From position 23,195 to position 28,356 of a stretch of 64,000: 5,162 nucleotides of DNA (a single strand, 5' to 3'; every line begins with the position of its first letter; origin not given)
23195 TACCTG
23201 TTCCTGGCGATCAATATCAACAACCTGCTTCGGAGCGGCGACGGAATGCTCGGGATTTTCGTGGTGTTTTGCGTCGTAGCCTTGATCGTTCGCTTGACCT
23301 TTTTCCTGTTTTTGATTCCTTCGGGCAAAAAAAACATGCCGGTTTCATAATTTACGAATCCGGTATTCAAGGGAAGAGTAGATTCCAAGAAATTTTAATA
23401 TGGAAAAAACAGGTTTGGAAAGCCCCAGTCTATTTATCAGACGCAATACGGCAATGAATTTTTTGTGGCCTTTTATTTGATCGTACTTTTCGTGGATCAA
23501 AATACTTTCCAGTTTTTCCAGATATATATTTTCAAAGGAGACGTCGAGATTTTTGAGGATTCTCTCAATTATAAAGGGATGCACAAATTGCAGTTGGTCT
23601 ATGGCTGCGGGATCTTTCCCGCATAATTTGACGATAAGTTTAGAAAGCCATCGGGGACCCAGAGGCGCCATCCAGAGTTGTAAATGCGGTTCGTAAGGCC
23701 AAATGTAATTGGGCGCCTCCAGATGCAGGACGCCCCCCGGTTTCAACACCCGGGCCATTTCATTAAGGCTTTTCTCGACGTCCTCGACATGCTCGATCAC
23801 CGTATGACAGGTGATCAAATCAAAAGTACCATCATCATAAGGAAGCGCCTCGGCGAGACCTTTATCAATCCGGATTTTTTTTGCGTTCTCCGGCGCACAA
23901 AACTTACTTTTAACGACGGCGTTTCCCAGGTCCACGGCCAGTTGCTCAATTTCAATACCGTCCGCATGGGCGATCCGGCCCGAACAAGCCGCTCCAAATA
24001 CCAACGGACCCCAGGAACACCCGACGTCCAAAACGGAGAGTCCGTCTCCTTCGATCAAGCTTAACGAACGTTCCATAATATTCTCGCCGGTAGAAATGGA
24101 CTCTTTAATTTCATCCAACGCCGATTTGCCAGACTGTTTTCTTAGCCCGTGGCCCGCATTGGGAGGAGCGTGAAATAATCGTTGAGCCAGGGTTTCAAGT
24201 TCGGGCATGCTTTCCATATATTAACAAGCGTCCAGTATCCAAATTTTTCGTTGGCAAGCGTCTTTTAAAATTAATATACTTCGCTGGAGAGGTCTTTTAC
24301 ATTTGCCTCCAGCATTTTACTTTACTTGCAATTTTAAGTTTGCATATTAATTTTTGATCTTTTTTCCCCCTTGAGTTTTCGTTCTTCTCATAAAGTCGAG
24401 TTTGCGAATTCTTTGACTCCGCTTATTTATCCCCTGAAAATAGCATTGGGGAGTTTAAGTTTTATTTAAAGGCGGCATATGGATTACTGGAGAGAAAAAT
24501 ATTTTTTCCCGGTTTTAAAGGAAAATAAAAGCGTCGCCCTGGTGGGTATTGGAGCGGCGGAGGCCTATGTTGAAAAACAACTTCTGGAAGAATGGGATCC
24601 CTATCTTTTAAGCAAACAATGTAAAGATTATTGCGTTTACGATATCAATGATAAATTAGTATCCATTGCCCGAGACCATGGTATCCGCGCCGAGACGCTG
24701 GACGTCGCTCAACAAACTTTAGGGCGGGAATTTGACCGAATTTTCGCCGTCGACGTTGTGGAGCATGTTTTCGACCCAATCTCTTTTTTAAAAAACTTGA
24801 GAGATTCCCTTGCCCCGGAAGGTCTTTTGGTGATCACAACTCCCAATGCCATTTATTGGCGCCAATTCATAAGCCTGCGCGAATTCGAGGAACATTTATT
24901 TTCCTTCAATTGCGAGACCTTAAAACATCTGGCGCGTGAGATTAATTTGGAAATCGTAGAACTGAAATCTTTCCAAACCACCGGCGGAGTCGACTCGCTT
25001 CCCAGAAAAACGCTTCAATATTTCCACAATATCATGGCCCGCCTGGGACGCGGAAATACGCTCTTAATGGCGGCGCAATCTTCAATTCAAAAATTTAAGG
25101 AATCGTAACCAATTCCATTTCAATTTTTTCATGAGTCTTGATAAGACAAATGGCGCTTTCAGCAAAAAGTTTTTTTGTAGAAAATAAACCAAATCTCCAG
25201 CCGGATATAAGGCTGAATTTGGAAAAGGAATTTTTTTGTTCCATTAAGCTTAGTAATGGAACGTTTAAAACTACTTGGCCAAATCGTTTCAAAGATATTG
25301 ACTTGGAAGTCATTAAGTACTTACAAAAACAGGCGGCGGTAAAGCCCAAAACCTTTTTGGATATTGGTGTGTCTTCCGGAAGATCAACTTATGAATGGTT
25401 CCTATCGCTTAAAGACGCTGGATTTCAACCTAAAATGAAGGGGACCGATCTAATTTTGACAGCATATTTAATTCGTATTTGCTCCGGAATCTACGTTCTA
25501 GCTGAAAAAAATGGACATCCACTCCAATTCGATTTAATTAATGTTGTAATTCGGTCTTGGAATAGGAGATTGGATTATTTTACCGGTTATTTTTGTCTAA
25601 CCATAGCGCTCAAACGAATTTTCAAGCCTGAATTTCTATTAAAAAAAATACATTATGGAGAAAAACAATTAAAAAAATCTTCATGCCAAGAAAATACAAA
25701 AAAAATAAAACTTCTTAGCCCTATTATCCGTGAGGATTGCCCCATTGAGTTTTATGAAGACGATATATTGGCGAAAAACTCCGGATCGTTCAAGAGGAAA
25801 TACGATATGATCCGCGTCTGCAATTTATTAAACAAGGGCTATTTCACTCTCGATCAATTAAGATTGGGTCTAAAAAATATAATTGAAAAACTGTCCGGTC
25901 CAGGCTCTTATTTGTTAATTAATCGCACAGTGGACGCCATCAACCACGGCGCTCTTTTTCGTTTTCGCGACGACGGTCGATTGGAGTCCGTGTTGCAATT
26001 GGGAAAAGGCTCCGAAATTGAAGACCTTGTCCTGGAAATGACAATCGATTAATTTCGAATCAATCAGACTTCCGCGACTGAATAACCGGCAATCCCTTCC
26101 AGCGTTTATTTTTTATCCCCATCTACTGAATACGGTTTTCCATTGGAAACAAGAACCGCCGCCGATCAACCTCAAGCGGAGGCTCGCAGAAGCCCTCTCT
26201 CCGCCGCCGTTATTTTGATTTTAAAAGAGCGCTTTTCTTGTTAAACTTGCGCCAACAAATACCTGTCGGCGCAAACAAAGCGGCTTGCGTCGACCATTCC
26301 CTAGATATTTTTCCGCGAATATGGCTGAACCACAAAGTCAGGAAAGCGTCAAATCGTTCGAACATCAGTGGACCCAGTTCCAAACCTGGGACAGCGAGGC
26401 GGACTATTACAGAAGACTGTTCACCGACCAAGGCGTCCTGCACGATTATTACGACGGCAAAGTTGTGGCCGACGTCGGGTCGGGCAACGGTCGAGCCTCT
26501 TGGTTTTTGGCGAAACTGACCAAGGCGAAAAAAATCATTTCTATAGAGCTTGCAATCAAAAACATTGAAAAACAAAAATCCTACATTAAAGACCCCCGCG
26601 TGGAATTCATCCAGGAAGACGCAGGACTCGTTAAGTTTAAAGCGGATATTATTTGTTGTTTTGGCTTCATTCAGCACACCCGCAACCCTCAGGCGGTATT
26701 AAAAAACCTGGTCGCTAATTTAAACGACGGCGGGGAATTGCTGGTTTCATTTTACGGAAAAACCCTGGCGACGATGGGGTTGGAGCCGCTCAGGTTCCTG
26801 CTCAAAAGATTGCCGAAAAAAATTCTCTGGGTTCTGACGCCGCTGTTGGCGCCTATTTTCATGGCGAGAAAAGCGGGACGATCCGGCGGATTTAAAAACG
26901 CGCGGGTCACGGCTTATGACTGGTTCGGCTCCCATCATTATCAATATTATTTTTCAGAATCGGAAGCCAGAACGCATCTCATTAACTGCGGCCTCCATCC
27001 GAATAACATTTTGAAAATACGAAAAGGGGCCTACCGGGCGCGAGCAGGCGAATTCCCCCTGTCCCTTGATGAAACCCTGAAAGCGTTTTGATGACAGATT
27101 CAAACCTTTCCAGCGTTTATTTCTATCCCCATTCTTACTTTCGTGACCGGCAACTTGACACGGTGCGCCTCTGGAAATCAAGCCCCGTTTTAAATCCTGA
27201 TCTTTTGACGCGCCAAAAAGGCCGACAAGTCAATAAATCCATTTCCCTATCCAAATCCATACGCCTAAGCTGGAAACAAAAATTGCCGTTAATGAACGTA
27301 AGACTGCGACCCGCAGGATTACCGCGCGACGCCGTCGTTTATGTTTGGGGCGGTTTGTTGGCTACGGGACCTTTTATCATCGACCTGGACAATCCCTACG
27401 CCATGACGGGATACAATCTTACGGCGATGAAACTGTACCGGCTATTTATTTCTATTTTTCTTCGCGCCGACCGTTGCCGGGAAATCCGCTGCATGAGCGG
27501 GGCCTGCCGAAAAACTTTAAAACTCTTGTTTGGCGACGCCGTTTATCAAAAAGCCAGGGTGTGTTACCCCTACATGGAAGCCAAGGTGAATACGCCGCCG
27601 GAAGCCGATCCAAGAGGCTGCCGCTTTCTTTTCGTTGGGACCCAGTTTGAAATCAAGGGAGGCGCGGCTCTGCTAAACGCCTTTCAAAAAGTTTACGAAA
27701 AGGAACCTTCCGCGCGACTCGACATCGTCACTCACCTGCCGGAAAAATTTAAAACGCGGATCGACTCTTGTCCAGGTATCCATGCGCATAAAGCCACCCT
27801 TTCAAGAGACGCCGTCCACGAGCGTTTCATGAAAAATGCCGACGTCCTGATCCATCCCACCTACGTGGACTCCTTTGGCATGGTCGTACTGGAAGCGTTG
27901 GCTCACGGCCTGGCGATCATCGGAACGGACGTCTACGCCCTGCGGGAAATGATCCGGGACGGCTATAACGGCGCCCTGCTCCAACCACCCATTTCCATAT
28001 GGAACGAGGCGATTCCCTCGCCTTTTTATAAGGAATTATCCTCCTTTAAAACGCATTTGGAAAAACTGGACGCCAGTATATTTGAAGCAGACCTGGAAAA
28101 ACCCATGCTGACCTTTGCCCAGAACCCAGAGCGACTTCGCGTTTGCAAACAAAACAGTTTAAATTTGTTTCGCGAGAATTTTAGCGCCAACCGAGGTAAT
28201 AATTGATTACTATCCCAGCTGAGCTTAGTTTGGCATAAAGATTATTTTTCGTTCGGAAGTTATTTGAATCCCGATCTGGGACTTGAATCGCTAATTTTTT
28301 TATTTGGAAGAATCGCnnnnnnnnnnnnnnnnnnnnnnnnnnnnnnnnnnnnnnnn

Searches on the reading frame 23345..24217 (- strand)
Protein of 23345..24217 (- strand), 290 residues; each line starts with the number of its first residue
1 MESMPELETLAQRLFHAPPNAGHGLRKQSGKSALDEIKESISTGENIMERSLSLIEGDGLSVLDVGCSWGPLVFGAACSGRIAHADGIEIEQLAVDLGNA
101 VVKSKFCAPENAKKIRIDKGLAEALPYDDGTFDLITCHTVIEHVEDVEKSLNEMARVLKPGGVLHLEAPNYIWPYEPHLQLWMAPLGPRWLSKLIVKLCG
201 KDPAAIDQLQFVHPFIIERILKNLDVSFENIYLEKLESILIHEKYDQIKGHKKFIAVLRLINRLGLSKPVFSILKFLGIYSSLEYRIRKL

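Call 27: search_protein_families(library=pfam, proteins=[window:23345-24217:-], max_evalue=0.001)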
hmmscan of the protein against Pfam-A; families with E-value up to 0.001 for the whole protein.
window:23345-24217:- (290 aa): 8 families
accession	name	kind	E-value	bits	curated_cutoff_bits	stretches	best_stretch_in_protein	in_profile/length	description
PF08241.18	Methyltransf_11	-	1.3e-17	64.6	21.2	1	63-164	1-93/95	Methyltransferase domain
PF13847.12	Methyltransf_31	-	6.6e-15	55.5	27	1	58-170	3-113/145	Methyltransferase domain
PF13649.12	Methyltransf_25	-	6.7e-15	56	27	1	62-162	1-97/97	Methyltransferase domain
PF01209.24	Ubie_methyltran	-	4.5e-12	46.3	20.1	1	58-167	47-153/233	ubiE/COQ5 methyltransferase family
PF08242.18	Methyltransf_12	-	6.5e-12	46.5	30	1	63-164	1-98/98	Methyltransferase domain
PF13489.12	Methyltransf_23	-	6.9e-12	45.8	27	1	55-182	19-132/164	Methyltransferase domain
PF20922.3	Anamorsin_N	-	0.00013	22.1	27.1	1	91-169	18-90/163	Anamorsin, N-terminal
PF25179.1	LMF1_C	-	0.00035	21.1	34.2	1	139-215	19-98/139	Lipase maturation factor C-terminal domain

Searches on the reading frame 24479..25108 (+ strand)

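Call 27: search_protein_families(library=pfam, proteins=[window:24479-25108:+], max_evalue=0.001)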
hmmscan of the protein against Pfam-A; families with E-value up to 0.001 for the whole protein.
window:24479-25108:+ (209 aa): 4 families
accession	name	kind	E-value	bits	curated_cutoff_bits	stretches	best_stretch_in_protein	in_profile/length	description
PF13489.12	Methyltransf_23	-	2.2e-15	57.2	27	1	45-162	41-164/164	Methyltransferase domain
PF08242.18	Methyltransf_12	-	5.2e-08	34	30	1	43-117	18-98/98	Methyltransferase domain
PF08241.18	Methyltransf_11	-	1.1e-06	29.6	21.2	1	44-119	14-95/95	Methyltransferase domain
PF13847.12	Methyltransf_31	-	4e-05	23.8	27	1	24-136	10-118/145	Methyltransferase domain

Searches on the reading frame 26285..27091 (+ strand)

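Call 27: search_protein_families(library=pfam, proteins=[window:26285-27091:+], max_evalue=0.001)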
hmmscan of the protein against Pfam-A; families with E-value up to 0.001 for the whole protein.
window:26285-27091:+ (268 aa): 7 families
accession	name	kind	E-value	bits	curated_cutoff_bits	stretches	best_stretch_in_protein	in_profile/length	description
PF13847.12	Methyltransf_31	-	2.3e-11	44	27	1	57-157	3-112/145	Methyltransferase domain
PF08242.18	Methyltransf_12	-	9.9e-11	42.7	30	1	63-152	2-98/98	Methyltransferase domain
PF13649.12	Methyltransf_25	-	1.7e-09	38.7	27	1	61-150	1-97/97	Methyltransferase domain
PF08241.18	Methyltransf_11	-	1.6e-08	35.5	21.2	1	63-153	2-94/95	Methyltransferase domain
PF13489.12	Methyltransf_23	-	1.8e-08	34.7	27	1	58-161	23-123/164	Methyltransferase domain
PF02527.21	GidB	-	0.0004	20.2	27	1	40-131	29-127/184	rRNA small subunit methyltransferase G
PF01728.25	FtsJ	-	0.00046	20.6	24.1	1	57-115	21-77/181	FtsJ-like methyltransferase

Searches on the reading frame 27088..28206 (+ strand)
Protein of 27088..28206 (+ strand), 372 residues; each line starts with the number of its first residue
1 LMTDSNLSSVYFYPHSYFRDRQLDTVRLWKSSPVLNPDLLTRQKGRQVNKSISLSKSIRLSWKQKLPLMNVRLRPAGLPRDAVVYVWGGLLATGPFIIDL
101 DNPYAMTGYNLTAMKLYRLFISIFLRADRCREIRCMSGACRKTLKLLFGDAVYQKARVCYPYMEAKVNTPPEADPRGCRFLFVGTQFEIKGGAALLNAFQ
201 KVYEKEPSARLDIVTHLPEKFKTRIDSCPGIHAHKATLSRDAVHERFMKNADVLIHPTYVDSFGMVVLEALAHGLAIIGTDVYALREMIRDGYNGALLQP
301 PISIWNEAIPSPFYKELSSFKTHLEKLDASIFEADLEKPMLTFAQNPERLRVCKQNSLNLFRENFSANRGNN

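Call 27: search_protein_families(library=pfam, proteins=[window:27088-28206:+], max_evalue=0.001)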
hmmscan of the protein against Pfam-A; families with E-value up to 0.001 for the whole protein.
window:27088-28206:+ (372 aa): 3 families
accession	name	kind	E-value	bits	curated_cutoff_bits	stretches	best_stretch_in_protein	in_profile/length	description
PF00534.26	Glycos_transf_1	-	4.2e-19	69.2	26.4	1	180-301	18-143/172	Glycosyl transferases group 1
PF13692.12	Glyco_trans_1_4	-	5.8e-18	66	27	1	179-300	3-126/142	Glycosyl transferases group 1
PF20706.3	GT4-conflict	-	0.00014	21.4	26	1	161-278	179-309/385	Family 4 Glycosyltransferase in conflict systems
